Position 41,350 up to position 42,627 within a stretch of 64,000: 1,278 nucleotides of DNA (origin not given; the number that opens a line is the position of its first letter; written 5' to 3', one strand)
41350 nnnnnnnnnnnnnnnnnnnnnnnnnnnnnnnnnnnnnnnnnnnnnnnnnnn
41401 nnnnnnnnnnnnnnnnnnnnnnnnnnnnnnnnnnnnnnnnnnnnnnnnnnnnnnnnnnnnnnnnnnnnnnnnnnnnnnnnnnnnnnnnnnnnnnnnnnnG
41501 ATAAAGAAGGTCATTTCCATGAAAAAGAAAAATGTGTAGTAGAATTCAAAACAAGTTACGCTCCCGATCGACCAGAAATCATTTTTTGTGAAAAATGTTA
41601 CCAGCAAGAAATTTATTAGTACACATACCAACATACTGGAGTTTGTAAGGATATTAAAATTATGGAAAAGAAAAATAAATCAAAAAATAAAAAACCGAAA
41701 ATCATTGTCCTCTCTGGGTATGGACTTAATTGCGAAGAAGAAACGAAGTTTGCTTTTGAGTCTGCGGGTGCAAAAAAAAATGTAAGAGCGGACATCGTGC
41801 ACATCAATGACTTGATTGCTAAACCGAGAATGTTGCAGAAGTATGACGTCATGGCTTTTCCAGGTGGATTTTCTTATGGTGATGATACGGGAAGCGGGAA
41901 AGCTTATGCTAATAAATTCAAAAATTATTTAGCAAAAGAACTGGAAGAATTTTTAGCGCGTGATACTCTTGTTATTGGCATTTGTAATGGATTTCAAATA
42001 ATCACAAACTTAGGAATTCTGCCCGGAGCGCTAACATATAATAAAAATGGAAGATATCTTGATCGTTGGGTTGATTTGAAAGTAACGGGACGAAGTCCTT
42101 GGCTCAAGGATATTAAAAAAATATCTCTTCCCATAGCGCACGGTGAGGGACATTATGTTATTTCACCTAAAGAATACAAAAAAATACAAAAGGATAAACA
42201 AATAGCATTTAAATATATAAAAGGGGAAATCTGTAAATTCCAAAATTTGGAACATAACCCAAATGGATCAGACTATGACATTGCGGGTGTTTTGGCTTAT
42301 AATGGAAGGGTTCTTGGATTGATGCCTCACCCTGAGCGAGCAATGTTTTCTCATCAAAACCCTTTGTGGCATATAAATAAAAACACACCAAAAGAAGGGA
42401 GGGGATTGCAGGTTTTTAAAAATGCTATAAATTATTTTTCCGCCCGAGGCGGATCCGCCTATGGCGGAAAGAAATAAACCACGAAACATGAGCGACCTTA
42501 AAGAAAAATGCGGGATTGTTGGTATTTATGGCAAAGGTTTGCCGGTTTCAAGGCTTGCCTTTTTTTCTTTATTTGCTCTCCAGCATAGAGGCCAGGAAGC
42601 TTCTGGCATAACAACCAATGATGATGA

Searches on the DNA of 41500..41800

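Call 47: search_rna_families(source=window, start=41500, end=41800, threshold=evalue, max_evalue=1)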
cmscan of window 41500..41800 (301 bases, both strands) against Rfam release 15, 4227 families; matches with E-value up to 1: 0.
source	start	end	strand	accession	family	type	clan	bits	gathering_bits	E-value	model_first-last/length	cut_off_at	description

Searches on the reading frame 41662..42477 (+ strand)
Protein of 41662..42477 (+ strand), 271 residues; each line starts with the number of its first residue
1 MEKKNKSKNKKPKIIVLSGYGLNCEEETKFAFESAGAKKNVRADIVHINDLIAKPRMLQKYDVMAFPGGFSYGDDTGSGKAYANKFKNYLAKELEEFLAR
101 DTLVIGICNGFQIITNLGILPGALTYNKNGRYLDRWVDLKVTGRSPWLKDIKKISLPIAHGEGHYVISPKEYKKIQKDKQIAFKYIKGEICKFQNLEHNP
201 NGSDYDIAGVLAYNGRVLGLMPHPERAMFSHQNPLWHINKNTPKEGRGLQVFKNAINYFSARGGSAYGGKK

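Call 8: search_protein_families(library=pfam, proteins=[window:41662-42477:+], max_evalue=0.01)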
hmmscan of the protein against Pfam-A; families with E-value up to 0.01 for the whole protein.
window:41662-42477:+ (271 aa): 2 families
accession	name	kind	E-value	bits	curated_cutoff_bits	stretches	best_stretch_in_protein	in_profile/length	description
PF13507.12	GATase_5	-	1.6e-70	237.6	27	1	11-259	1-260/260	CobB/CobQ-like glutamine amidotransferase domain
PF07685.20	GATase_3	-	0.00014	22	27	1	54-115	33-89/196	CobB/CobQ-like glutamine amidotransferase domain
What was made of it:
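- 41662..42477 (+): purQ, a candidate but unproven target of O3, followed by purF and purN. Pfam GATase_5 at 1.6e-70 (call 8).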

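Call 38: find_homologous_proteins(query=window:41662-42474:+, max_evalue=1e-40)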
Query window:41662-42474:+ (271 aa): 7275 proteins with E <= 1e-40 among 8000 candidates; the best 120 are listed.
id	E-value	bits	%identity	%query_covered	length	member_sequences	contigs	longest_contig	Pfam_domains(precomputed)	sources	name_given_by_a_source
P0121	1.4e-182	623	100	100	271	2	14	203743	PF13507.13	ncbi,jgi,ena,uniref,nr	ncbi:phosphoribosylformylglycinamidine synthase I [Candidatus Nomurabacteria bacterium RIFCSPLOWO2_0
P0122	8.9e-146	502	83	94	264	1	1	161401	PF13507.13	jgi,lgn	jgi:phosphoribosylformylglycinamidine synthase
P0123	1.0e-144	499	81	97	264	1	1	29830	PF13507.13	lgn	-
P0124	2.9e-144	497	82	94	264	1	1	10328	PF13507.13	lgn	-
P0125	8.2e-144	496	82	92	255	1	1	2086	PF13507.13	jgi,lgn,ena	-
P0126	4.4e-140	484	79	96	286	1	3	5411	PF13507.13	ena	-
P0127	7.5e-140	483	80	91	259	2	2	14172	PF13507.13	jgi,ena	-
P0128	3.2e-139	481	80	93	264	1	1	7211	PF13507.13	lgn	-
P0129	3.3e-139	481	82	90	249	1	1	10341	PF13507.13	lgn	-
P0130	7.1e-139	480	82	93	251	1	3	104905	PF13507.13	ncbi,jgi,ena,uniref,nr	ncbi:phosphoribosylformylglycinamidine synthase I [Candidatus Nomurabacteria bacterium RIFCSPLOWO2_0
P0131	1.8e-138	479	78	94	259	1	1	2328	PF13507.13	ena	-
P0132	5.0e-138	477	78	97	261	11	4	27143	PF13507.13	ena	-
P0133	5.7e-138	477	77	95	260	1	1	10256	PF13507.13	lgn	-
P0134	1.2e-137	476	80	93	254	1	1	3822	PF13507.13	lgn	-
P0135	3.5e-137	474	79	91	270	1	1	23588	PF13507.13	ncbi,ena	-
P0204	3.5e-131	455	76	93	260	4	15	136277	PF13507.13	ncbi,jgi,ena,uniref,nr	ncbi:phosphoribosylformylglycinamidine synthase I [Candidatus Nomurabacteria bacterium RIFCSPLOWO2_0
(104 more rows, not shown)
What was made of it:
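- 41662..42477 (+): Homologues are named PurQ (call 38).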

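Call 39: find_encoding_contigs(protein=P0122, flank=10000, max_places=1)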
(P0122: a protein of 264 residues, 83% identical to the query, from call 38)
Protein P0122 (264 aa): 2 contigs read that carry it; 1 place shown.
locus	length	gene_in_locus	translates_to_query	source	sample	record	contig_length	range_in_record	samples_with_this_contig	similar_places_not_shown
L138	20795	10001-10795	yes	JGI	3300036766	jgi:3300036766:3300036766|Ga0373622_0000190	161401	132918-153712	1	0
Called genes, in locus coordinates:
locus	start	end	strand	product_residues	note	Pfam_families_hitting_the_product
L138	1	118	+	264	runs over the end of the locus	PF03372:Exo_endo_phos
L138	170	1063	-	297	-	PF19709:DUF6206 (faint)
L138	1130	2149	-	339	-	PF01636:APH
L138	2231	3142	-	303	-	PF13672:PP2C_2 (faint)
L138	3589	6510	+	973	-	PF18072:FGAR-AT_linker, PF00586:AIRS, PF02769:AIRS_C, PF00586:AIRS (weak), PF02769:AIRS_C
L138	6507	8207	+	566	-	-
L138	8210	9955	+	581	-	-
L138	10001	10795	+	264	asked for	PF13507:GATase_5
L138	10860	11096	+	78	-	-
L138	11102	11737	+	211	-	PF00551:Formyl_trans_N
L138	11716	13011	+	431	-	PF02844:GARS_N, PF01071:GARS_A, PF02222:ATP-grasp (faint), PF02843:GARS_C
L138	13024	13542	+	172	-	PF00731:AIRC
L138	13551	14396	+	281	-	-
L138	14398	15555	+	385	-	PF00586:AIRS (weak), PF02769:AIRS_C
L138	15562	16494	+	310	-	PF01259:SAICAR_synt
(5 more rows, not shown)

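Call 40: find_encoding_contigs(protein=P0130, flank=10000, max_places=1)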
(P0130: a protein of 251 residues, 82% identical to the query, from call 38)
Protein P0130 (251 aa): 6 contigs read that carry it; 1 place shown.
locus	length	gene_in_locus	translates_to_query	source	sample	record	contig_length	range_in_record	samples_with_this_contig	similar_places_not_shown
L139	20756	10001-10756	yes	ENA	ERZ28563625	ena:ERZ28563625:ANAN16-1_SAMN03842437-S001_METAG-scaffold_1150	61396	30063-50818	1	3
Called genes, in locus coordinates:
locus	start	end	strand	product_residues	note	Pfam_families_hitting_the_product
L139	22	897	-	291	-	PF04542:Sigma70_r2, PF04539:Sigma70_r3, PF13518:HTH_28 (faint), PF13384:HTH_23 (faint), PF04545:Sigma70_r4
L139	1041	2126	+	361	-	PF11141:DUF2914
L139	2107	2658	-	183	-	PF00702:Hydrolase (weak)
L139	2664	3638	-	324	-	PF01933:CofD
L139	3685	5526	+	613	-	PF13522:GATase_6, PF13537:GATase_7, PF01380:SIS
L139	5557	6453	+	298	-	-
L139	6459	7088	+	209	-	PF13302:Acetyltransf_3 (weak)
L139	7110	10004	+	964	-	PF18072:FGAR-AT_linker, PF00586:AIRS, PF02769:AIRS_C, PF00586:AIRS (weak), PF02769:AIRS_C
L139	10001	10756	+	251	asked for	PF13507:GATase_5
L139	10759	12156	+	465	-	PF13522:GATase_6, PF13537:GATase_7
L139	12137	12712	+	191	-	PF00551:Formyl_trans_N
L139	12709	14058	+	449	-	PF02844:GARS_N, PF01071:GARS_A, PF02222:ATP-grasp (weak), PF02786:CPSase_L_D2, PF07478:Dala_Dala_lig_C (faint), PF02843:GARS_C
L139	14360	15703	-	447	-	PF00709:Adenylsucc_synt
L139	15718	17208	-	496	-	PF00478:IMPDH, PF00571:CBS, PF03060:NMO (weak), PF01070:FMN_dh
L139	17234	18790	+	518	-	PF00117:GATase, PF07722:Peptidase_C26 (weak), PF02540:NAD_synthase (weak), PF00958:GMP_synt_C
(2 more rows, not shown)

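Call 41: find_encoding_contigs(protein=P0123, flank=10000, max_places=1)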
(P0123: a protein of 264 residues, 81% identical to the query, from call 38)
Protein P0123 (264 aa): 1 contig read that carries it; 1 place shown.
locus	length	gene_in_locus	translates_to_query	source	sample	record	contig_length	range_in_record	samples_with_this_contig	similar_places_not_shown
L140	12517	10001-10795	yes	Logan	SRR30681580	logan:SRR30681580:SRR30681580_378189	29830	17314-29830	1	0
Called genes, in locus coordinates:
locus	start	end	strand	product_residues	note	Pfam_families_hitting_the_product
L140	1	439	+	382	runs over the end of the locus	PF01551:Peptidase_M23, PF01471:PG_binding_1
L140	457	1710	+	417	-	PF00890:FAD_binding_2 (weak), PF01266:DAO, PF13738:Pyr_redox_3 (faint), PF13450:NAD_binding_8 (weak)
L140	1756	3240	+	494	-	PF00478:IMPDH, PF00571:CBS, PF03060:NMO, PF01070:FMN_dh (weak)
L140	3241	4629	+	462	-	PF00709:Adenylsucc_synt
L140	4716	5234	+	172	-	-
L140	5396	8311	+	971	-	PF18072:FGAR-AT_linker, PF00586:AIRS, PF02769:AIRS_C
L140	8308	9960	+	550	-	-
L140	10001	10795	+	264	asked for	PF13507:GATase_5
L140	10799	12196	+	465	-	PF00310:GATase_2 (faint), PF13522:GATase_6, PF13537:GATase_7, PF00156:Pribosyltran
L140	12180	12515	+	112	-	?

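Call 42: find_encoding_contigs(protein=P0204, flank=10000, max_places=1)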
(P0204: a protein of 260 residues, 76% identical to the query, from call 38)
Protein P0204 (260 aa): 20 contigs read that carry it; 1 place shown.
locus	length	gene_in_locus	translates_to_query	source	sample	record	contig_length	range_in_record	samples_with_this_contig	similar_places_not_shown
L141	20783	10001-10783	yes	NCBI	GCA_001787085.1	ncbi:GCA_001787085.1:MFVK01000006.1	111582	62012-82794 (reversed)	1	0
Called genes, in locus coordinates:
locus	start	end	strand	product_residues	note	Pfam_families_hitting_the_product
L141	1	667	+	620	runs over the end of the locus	PF13522:GATase_6, PF13537:GATase_7, PF01380:SIS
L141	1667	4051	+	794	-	PF09364:XFP_N, PF03894:XFP, PF09363:XFP_C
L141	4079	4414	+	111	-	PF00583:Acetyltransf_1, PF13673:Acetyltransf_10, PF08445:FR47 (weak), PF13508:Acetyltransf_7, PF14542:Acetyltransf_CG (weak)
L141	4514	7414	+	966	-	PF18072:FGAR-AT_linker, PF00586:AIRS, PF02769:AIRS_C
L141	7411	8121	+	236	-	-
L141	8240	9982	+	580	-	-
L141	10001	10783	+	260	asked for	PF13507:GATase_5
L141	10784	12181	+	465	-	PF13522:GATase_6, PF13537:GATase_7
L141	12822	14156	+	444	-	PF02844:GARS_N, PF01071:GARS_A, PF02222:ATP-grasp (weak), PF02786:CPSase_L_D2, PF08443:RimK (faint), PF02843:GARS_C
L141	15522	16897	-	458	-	PF00478:IMPDH, PF00571:CBS, PF01070:FMN_dh, PF03060:NMO, PF00977:His_biosynth (faint)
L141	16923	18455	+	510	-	PF00117:GATase, PF07722:Peptidase_C26 (weak), PF02540:NAD_synthase (faint), PF00764:Arginosuc_synth (weak), PF00958:GMP_synt_C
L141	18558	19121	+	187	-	-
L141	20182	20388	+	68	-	-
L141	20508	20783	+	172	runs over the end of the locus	PF00731:AIRC, PF13685:Fe-ADH_2 (weak)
